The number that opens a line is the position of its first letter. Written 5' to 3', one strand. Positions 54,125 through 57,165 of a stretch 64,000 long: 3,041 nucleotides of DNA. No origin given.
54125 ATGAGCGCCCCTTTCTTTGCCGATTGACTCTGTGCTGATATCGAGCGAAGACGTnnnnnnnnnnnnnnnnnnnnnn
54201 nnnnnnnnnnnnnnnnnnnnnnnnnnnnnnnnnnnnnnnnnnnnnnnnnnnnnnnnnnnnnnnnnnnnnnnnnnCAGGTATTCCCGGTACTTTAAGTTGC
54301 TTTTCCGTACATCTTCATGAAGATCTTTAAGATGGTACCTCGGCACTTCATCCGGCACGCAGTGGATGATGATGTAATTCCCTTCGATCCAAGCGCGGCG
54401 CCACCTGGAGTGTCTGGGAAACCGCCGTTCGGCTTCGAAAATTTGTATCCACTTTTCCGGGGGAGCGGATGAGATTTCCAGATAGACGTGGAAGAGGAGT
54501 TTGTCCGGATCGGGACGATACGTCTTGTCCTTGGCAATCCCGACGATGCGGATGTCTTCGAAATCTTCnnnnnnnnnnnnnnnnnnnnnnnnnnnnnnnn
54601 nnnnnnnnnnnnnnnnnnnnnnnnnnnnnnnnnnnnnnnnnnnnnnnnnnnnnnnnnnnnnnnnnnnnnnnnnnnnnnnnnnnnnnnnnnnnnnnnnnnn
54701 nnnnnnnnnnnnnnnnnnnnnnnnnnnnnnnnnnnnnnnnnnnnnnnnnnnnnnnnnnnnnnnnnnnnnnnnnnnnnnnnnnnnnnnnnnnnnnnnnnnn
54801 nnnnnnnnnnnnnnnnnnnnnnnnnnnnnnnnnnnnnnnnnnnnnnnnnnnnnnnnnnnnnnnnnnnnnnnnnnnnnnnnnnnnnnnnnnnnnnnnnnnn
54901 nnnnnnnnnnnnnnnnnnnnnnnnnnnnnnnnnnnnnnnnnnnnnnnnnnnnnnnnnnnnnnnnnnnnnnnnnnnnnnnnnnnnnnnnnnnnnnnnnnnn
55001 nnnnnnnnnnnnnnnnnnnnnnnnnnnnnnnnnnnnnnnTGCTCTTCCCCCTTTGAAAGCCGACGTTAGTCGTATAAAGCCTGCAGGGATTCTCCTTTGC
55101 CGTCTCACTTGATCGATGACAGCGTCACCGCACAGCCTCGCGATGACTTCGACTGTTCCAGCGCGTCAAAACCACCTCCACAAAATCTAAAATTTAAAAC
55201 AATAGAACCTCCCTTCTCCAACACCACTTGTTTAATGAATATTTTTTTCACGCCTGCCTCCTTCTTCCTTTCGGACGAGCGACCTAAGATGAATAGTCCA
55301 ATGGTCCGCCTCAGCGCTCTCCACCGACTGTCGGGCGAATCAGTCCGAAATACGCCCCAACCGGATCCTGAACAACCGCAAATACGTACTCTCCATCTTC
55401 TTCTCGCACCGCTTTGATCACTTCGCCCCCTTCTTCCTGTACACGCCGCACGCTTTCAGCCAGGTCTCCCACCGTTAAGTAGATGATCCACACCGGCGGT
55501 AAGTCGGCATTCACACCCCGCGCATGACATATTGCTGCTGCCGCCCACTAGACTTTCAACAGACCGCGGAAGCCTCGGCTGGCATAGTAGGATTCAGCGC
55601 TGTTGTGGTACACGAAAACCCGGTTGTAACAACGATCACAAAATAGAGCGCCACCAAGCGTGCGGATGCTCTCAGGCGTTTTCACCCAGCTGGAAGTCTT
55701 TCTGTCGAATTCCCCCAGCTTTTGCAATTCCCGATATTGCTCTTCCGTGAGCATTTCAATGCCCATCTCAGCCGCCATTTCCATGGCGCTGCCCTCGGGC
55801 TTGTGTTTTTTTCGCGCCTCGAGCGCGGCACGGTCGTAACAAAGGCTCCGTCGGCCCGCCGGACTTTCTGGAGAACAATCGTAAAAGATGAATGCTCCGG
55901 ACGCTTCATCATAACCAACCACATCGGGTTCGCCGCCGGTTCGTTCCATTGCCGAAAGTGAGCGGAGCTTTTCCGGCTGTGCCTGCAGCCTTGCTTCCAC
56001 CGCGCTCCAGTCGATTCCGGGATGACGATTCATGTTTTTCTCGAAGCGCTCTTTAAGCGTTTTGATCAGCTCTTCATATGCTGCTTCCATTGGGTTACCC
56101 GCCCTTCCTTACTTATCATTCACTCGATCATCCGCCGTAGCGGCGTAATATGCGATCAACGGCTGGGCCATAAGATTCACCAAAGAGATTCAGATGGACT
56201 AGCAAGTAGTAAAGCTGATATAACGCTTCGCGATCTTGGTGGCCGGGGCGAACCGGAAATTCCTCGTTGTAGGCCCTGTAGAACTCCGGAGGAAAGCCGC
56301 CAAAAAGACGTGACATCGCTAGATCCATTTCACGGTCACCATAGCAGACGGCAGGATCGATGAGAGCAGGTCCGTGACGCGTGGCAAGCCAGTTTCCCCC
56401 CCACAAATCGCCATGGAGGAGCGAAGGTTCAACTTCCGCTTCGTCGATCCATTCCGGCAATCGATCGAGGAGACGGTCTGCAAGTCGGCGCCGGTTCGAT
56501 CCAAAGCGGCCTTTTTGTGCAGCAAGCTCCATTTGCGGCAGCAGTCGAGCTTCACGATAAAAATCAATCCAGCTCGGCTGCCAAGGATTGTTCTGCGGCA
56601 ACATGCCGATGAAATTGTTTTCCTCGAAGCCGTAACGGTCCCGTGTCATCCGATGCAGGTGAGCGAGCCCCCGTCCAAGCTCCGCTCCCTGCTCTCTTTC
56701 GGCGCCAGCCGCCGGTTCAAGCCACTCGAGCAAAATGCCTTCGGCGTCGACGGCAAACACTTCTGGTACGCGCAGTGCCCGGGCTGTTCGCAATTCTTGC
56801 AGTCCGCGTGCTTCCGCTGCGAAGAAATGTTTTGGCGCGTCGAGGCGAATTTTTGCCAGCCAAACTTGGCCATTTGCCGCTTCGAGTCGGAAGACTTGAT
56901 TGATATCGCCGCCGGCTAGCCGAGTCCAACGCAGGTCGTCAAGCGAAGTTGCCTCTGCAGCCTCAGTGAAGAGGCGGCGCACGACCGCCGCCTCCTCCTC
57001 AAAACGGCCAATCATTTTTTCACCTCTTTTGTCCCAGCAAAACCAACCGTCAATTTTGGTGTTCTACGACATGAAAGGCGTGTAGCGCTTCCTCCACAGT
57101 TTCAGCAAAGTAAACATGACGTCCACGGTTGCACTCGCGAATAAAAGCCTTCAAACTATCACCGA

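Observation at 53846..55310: Orphan TIR-domain protein with an unassignable C-terminal domain in an AT-rich islet: candidate single-gene NADase defence module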

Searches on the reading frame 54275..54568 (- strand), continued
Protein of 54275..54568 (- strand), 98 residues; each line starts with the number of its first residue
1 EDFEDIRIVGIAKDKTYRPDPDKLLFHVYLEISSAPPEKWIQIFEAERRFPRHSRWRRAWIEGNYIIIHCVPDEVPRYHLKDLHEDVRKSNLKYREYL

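Call 77: search_solved_structures(query=A3, max_evalue=10)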
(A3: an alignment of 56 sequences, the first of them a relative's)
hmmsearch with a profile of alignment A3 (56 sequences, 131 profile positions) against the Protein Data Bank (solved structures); distinct sequences matched with E-value up to 10: 5.
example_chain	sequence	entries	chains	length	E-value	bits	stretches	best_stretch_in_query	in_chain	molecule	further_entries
5lj3_S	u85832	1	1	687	0.11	15.4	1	16-52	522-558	CLF1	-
6exn_S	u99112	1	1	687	0.11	15.4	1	16-52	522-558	Pre-mRNA-splicing factor CLF1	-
5lj5_S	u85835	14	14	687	0.11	15.4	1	16-50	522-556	Pre-mRNA-splicing factor CLF1 | CLF1 isoform 1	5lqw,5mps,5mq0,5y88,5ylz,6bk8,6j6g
5x9x_B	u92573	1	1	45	0.71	12.8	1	84-108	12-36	Metabotropic GABA-B receptor subtype 2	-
7ros_A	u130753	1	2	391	5.2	10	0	35-66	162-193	Tyrosine--tRNA ligase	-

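Call 78: search_protein_families(library=phrogs, proteins=[P0268, P0283, P0282, P0145, P0176, P0200, P0233], max_evalue=0.1)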
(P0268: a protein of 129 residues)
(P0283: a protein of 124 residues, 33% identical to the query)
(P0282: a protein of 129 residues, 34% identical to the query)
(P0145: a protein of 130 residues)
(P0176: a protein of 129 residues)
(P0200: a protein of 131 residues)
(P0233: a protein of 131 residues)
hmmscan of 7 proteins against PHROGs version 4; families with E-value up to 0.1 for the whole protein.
P0268 (129 aa): 0 families

P0283 (124 aa): 1 family
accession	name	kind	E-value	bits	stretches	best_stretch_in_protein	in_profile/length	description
phrog_26863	-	unknown function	0.018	16.1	1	23-90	19-81/87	-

P0282 (129 aa): 0 families

P0145 (130 aa): 2 families
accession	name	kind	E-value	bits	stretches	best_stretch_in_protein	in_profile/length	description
phrog_26863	-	unknown function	0.00016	22.6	1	10-97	3-81/87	-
phrog_23011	-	unknown function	0.096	14.2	0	23-49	26-51/69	-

P0176 (129 aa): 3 families
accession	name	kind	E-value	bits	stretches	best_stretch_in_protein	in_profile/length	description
phrog_26863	-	unknown function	3.3e-05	24.8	1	7-95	2-81/87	-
phrog_17223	-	unknown function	0.0061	17.6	1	26-121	7-101/103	-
phrog_8497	-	unknown function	0.026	15.3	0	45-59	2-16/55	-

P0200 (131 aa): 2 families
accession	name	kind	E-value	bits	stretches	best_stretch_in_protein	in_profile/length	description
phrog_26863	-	unknown function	0.0016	19.5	1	10-96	3-80/87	-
phrog_14706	-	unknown function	0.08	14.6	0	84-129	18-63/97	-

P0233 (131 aa): 0 families

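Call 79: search_dna_similar(query=P0176, collection=phages, mode=protein, max_evalue=1)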
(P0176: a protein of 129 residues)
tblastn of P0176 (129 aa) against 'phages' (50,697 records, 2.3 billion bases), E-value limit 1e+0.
No match.

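Call 80: search_dna_similar(query=P0145, collection=phages, mode=protein, max_evalue=1)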
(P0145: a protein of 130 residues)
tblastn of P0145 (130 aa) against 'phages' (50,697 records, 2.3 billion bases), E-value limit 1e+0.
No match.

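Call 84: search_protein_families(library=phrogs, proteins=[L106:5180-5950:+, L106:7352-8182:+, L106:8208-9098:-, L106:9114-10262:-, L106:3820-4461:+, L106:3105-3809:-, L107:7935-10103:+, L107:2507-2869:-, L108:3952-4494:+, L108:5568-5957:+], max_evalue=0.001)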
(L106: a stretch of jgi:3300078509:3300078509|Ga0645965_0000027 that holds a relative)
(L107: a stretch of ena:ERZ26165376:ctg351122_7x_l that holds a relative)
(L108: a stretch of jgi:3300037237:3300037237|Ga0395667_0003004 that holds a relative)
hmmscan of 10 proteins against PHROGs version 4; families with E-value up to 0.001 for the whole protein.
L106:5180-5950:+ (256 aa): 2 families
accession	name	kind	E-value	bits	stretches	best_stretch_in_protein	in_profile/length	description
phrog_23933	-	unknown function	4.4e-33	115.6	1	5-222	3-218/240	-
phrog_21097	-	unknown function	8.2e-08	32.9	1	4-146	47-206/314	-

L106:7352-8182:+ (276 aa): 0 families

L106:8208-9098:- (296 aa): 0 families

L106:9114-10262:- (382 aa): 0 families

L106:3820-4461:+ (213 aa): 0 families

L106:3105-3809:- (234 aa): 0 families

L107:7935-10103:+ (722 aa): 0 families

L107:2507-2869:- (120 aa): 0 families

L108:3952-4494:+ (180 aa): 0 families

L108:5568-5957:+ (129 aa): 0 families

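Call 86: search_protein_families(library=pfam, alignment_id=A3, max_evalue=5)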
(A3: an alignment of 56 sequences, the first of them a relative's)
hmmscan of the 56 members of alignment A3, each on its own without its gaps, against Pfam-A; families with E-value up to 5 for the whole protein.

A. member 1, P0145 (130 aa): 0 families

B. families by the number of members that match (of 56 scanned): 54 families (the first 25 are shown)
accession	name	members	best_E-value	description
PF19775.4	DUF6261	2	0.0019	Family of unknown function (DUF6261)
PF12848.13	ABC_tran_Xtn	2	0.003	ABC transporter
PF20784.2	DUF5575_C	2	0.029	DUF5575 C-terminal domain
PF19111.5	DUF5798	2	0.058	Family of unknown function (DUF5798)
PF23749.1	DUF7165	2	0.082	Domain of unknown function (DUF7165)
PF14942.11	Muted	1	0.0092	Organelle biogenesis, Muted-like protein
PF06299.18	DUF1045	1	0.011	Protein of unknown function (DUF1045)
PF11246.14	Phage_gp53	1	0.012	Base plate wedge protein 53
PF24260.1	DUF7461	1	0.014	Family of unknown function (DUF7461)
PF05302.16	DUF720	1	0.016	Protein of unknown function (DUF720)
PF08826.15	DMPK_coil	1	0.018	DMPK coiled coil domain like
PF07083.16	DUF1351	1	0.023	Protein of unknown function (DUF1351)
PF06440.16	DNA_pol3_theta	1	0.025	DNA polymerase III, theta subunit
PF14282.11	FlxA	1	0.026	FlxA-like protein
PF05929.16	Phage_GPO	1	0.034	Phage capsid scaffolding protein (GPO) serine peptidase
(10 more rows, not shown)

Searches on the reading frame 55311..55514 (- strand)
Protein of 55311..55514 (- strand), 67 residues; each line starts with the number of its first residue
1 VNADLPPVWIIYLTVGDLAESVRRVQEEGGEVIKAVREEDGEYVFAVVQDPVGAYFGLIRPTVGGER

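Call 4: search_protein_families(library=pfam, proteins=[window:55311-55514:-], max_evalue=0.01)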
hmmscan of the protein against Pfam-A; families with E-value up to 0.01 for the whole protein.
window:55311-55514:- (67 aa): 2 families
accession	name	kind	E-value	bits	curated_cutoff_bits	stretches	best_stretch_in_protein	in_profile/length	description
PF18029.7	Glyoxalase_6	-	0.0014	19.7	23.6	1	13-58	64-105/106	Glyoxalase-like domain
PF00903.31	Glyoxalase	-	0.007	17.2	20.6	1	8-54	71-117/121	Glyoxalase/Bleomycin resistance protein/Dioxygenase superfamily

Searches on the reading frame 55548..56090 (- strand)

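Call 4: search_protein_families(library=pfam, proteins=[window:55548-56090:-], max_evalue=0.01)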
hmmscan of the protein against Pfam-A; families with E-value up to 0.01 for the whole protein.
window:55548-56090:- (180 aa): 1 family
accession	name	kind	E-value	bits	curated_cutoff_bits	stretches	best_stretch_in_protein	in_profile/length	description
PF14066.11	DUF4256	-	1.1e-90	302.3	27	1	8-180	1-173/173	Protein of unknown function (DUF4256)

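Call 5: search_protein_families(library=padloc, proteins=[window:55548-56090:-], max_evalue=0.01)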
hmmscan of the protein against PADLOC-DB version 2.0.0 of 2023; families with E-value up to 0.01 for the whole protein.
window:55548-56090:- (180 aa): 0 families

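Call 14: search_protein_families(library=ncbifam, proteins=[window:55548-56090:-], max_evalue=0.1)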
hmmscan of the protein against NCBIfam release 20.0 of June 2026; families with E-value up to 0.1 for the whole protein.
window:55548-56090:- (180 aa): 1 family
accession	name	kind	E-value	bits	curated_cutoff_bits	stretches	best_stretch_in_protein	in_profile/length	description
NF041201.1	recomb_XisF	equivalog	0.016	14.1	375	1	98-164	249-313/465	fdxN element excision recombinase XisF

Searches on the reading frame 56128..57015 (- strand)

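Call 4: search_protein_families(library=pfam, proteins=[window:56128-57015:-], max_evalue=0.01)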
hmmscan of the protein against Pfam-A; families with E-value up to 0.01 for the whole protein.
window:56128-57015:- (295 aa): 2 families
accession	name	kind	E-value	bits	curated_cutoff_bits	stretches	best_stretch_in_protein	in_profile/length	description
PF03881.20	Fructosamin_kin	-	2.1e-79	267.2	22.4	1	29-292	21-284/288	Fructosamine kinase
PF01636.29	APH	-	4.3e-16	59.8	23.2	1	30-253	2-229/239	Phosphotransferase enzyme family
